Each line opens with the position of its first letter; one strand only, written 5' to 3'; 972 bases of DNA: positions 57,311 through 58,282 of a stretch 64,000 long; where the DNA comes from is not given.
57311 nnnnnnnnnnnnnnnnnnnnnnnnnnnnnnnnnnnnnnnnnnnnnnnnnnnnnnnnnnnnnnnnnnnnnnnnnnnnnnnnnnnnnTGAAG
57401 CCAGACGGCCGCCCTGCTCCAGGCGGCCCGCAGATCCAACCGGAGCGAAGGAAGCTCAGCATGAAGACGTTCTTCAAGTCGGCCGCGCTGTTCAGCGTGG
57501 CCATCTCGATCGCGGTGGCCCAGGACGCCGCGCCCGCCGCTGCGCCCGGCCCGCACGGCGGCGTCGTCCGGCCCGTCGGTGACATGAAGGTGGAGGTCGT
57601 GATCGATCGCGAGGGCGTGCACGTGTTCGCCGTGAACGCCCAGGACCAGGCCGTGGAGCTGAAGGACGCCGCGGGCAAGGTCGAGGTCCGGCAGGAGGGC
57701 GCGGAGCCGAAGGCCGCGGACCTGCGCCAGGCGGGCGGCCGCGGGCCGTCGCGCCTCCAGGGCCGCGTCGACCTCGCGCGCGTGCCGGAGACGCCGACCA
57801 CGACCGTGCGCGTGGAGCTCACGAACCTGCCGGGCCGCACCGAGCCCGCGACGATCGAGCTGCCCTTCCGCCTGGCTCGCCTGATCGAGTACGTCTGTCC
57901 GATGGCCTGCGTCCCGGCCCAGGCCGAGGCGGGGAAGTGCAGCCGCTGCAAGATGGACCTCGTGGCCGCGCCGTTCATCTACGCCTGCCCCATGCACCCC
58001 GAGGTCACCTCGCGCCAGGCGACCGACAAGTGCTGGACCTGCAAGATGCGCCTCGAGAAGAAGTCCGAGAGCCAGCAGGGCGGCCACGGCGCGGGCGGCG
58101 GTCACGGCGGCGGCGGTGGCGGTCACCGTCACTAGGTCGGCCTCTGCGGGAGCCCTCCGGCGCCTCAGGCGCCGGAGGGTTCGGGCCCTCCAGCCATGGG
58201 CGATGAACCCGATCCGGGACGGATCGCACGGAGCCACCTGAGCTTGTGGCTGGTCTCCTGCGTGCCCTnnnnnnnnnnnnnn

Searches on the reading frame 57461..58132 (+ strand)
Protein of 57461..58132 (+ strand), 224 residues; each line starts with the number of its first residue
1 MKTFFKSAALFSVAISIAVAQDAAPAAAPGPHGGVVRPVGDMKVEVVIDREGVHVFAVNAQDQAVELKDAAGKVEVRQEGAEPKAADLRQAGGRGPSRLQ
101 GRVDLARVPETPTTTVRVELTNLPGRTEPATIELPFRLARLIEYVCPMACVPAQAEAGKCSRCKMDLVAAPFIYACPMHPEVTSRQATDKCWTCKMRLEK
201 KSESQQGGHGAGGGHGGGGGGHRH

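Call 3: search_protein_families(library=pfam, proteins=[window:57461-58132:+], max_evalue=0.1)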
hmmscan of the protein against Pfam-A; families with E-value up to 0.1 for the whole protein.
window:57461-58132:+ (224 aa): 1 family
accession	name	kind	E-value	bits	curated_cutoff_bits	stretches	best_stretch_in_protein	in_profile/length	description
PF19335.5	HMBD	-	7e-11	42.3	23.6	2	144-169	2-27/28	Heavy metal binding domain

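Call 4: search_protein_families(library=ncbifam, proteins=[window:57461-58132:+], max_evalue=0.1)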
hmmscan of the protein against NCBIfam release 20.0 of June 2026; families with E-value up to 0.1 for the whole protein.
window:57461-58132:+ (224 aa): 2 families
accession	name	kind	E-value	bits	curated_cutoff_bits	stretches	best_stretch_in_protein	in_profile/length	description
NF011014.0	PRK14442.1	equivalog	0.018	15.5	98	0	71-100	41-70/91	acylphosphatase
NF011023.0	PRK14452.1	equivalog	0.087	13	113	0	71-111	57-98/107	acylphosphatase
